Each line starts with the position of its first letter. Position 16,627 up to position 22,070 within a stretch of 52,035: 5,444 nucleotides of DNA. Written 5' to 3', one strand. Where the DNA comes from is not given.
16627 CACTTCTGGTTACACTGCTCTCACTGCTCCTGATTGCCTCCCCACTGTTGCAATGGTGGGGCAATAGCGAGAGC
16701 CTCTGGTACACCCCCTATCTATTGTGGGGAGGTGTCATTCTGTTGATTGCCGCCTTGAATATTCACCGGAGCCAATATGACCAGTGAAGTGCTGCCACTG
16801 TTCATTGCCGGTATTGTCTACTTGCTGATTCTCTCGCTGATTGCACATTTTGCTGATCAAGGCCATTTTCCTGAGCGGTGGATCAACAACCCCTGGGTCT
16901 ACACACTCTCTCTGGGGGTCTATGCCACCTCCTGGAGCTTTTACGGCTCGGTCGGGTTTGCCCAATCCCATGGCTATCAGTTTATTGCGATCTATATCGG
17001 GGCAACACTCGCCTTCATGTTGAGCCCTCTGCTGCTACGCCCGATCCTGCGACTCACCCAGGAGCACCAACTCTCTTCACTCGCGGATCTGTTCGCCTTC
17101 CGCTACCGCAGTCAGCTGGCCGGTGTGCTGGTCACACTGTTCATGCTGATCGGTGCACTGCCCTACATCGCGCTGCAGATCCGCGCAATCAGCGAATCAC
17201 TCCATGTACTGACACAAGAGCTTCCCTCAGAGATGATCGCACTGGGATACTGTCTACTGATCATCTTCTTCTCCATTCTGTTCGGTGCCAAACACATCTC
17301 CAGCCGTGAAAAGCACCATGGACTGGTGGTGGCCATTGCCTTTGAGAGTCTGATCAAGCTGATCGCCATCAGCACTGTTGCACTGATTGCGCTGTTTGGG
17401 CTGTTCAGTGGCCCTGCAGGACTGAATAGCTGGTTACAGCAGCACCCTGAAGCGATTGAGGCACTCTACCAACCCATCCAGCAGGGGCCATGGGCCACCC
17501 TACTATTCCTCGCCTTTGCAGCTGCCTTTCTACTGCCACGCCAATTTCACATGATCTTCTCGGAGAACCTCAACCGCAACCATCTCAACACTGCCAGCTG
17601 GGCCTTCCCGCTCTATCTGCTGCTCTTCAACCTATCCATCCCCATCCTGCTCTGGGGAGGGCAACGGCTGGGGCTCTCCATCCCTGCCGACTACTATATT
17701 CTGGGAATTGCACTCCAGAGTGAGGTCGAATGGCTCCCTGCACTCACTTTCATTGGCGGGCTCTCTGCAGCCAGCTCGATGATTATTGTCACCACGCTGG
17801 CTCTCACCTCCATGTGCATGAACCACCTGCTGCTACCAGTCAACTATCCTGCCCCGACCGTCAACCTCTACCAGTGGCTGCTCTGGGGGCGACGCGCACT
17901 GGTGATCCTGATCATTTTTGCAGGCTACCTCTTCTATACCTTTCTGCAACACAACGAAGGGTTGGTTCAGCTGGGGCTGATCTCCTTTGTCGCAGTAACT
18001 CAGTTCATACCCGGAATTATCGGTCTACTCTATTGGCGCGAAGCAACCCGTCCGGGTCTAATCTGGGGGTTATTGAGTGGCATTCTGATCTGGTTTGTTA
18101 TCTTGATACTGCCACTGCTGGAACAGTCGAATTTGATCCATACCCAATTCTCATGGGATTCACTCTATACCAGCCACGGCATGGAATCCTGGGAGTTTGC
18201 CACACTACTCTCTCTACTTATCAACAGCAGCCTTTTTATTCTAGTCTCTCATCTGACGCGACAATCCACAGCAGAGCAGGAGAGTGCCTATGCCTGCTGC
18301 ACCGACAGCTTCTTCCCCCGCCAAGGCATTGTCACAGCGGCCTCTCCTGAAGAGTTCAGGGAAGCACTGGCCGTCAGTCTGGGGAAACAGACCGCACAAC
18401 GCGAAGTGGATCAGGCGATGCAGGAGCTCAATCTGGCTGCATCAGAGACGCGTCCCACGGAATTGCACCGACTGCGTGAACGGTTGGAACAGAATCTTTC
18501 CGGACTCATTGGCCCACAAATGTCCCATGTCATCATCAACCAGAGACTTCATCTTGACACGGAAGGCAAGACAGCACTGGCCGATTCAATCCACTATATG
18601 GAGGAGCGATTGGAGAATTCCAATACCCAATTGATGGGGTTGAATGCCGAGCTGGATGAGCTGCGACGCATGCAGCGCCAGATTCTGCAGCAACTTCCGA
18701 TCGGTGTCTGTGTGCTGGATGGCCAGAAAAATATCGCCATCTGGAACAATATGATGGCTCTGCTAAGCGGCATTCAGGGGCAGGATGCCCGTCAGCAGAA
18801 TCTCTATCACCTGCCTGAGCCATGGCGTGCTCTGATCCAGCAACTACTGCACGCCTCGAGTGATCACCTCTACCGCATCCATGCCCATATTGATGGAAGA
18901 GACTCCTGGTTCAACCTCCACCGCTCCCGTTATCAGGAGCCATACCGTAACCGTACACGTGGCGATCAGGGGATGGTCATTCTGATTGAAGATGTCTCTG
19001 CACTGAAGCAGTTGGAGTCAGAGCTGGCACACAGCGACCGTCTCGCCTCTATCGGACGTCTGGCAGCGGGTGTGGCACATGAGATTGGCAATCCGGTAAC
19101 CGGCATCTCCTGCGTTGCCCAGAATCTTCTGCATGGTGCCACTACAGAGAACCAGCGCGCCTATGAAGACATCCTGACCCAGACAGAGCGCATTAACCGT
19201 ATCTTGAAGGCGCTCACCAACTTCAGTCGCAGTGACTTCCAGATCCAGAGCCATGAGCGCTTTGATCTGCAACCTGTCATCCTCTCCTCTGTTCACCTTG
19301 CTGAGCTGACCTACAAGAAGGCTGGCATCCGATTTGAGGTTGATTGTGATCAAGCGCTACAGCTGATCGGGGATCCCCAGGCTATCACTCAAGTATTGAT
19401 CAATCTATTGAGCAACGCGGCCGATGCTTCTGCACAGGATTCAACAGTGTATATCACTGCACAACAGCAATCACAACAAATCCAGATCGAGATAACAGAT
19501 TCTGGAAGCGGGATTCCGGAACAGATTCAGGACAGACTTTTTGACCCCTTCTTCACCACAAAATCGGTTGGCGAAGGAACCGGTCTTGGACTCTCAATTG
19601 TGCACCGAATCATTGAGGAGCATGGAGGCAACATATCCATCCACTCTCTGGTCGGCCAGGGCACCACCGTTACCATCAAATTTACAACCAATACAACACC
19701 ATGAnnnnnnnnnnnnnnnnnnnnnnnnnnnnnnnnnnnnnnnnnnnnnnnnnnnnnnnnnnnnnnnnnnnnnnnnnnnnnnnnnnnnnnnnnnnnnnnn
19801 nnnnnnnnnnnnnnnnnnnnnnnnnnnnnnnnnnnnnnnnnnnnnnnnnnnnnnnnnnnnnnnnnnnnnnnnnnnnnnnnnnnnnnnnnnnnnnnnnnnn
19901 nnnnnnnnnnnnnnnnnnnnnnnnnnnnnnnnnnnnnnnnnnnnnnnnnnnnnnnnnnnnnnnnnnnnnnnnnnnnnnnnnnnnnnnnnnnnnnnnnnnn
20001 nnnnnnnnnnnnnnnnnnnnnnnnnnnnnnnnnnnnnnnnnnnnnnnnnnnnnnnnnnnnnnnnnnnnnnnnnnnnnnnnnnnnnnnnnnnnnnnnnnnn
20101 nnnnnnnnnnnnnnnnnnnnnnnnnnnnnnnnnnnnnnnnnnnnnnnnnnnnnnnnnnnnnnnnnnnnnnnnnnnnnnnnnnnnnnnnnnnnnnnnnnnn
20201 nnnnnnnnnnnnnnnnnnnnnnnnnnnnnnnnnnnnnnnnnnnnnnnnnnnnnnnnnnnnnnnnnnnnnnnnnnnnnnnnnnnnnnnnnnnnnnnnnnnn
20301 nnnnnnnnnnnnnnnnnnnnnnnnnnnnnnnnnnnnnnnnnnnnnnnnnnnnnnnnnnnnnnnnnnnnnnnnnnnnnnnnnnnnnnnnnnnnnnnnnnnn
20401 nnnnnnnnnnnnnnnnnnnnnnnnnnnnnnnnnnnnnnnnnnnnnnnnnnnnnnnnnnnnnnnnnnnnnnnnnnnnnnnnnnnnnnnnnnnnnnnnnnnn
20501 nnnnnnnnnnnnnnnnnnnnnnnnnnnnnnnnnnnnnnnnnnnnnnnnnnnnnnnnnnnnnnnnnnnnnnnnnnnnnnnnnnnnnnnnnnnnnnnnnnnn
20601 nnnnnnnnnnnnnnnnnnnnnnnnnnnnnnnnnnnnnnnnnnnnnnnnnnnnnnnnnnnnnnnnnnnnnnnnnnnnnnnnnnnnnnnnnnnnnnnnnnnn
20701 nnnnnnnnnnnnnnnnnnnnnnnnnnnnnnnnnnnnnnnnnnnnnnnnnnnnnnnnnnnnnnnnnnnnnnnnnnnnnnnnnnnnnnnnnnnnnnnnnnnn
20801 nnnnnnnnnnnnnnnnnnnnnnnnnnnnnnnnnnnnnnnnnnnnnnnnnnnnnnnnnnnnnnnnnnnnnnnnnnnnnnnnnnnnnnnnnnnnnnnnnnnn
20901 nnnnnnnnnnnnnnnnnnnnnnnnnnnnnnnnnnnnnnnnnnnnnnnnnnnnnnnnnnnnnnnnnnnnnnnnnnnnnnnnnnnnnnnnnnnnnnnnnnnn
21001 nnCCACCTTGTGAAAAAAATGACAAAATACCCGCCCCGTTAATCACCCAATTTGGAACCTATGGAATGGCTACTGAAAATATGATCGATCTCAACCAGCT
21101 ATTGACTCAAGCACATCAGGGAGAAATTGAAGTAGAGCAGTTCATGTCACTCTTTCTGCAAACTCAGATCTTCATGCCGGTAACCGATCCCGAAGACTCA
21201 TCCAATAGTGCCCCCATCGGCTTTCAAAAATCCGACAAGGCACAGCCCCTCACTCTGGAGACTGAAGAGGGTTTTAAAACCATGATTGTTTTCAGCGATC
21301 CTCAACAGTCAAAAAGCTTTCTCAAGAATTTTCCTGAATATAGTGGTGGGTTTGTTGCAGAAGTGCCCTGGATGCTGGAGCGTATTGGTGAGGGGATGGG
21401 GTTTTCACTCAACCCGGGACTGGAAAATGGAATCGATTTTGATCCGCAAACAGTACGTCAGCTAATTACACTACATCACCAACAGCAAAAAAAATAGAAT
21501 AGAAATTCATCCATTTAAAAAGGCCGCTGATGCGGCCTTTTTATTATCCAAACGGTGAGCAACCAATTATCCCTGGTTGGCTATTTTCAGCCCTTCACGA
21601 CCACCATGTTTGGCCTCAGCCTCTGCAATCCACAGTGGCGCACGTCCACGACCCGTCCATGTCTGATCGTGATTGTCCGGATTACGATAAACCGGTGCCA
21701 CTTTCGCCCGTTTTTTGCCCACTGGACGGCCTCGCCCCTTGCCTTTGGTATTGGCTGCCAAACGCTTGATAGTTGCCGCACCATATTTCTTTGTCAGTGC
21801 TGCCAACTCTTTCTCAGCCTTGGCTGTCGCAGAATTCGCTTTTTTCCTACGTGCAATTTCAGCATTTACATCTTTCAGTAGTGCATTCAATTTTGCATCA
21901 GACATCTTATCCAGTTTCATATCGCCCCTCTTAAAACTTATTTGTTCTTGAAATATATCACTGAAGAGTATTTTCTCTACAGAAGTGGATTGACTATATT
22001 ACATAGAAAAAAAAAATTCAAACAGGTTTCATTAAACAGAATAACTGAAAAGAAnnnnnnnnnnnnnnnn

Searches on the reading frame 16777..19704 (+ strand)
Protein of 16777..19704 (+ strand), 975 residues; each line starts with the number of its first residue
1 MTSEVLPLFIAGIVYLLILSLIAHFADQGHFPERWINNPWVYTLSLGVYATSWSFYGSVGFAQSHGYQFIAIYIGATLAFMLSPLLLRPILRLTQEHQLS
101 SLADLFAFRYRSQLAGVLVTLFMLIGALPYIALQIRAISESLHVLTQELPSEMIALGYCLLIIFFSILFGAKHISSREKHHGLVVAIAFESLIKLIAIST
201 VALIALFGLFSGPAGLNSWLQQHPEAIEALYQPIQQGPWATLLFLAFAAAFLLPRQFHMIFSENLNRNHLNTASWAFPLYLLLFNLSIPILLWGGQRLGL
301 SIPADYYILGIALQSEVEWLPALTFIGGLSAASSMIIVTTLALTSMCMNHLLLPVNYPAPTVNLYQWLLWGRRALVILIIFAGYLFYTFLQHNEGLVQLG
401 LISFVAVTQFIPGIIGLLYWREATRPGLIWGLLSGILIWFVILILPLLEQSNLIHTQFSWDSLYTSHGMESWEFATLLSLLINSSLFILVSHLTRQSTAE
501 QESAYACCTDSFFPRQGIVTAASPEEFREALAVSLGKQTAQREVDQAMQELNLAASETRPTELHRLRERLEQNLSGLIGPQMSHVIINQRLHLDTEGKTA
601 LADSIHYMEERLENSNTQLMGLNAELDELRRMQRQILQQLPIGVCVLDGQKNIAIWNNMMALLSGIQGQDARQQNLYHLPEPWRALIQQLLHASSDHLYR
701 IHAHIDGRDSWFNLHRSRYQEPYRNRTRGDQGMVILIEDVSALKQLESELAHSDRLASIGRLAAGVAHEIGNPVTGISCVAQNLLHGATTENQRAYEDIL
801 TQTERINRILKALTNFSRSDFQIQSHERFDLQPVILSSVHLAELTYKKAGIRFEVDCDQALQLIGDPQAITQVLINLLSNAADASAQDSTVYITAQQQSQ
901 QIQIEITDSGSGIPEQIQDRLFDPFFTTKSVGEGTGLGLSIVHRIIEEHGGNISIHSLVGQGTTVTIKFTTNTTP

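Call 8: search_protein_families(library=pfam, proteins=[window:16777-19704:+], max_evalue=0.01)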
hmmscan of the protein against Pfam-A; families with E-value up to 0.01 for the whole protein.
window:16777-19704:+ (975 aa): 6 families
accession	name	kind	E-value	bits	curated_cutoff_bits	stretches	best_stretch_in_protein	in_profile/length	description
PF02518.31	HATPase_c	-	3.6e-29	101.9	26.4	1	865-969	1-107/111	Histidine kinase-, DNA gyrase B-, and HSP90-like ATPase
PF00512.31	HisKA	-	3.9e-10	40.1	26.9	1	760-820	3-64/66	His Kinase A (phospho-acceptor) domain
PF00989.32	PAS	-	9.9e-08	32.4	22.6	1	634-722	4-99/113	PAS fold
PF14501.12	HATPase_c_5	-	2.2e-07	31.2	22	1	868-956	4-89/102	GHKL domain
PF13581.12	HATPase_c_2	-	1.8e-05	25.2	27.4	1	881-968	46-126/127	Histidine kinase-like ATPase domain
PF13589.12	HATPase_c_3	-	0.002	18.6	25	1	872-916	5-48/137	Histidine kinase-, DNA gyrase B-, and HSP90-like ATPase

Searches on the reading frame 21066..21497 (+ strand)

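Call 8: search_protein_families(library=pfam, proteins=[window:21066-21497:+], max_evalue=0.01)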
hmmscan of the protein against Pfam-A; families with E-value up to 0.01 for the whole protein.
window:21066-21497:+ (143 aa): 1 family
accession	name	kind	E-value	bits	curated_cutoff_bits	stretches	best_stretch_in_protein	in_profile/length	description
PF07179.17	SseB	-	1e-12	48.8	21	1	10-132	2-124/124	SseB protein N-terminal domain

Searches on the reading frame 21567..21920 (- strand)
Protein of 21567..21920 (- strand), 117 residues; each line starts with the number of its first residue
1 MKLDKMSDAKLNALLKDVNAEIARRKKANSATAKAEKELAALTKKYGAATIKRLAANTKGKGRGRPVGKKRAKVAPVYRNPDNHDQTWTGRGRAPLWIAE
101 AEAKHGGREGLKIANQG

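Call 8: search_protein_families(library=pfam, proteins=[window:21567-21920:-], max_evalue=0.01)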
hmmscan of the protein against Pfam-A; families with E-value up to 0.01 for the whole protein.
window:21567-21920:- (117 aa): 1 family
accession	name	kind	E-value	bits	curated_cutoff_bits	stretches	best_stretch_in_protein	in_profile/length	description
PF00816.26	Histone_HNS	-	1.1e-12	47.9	25.6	1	76-106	1-30/38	H-NS histone C-terminal domain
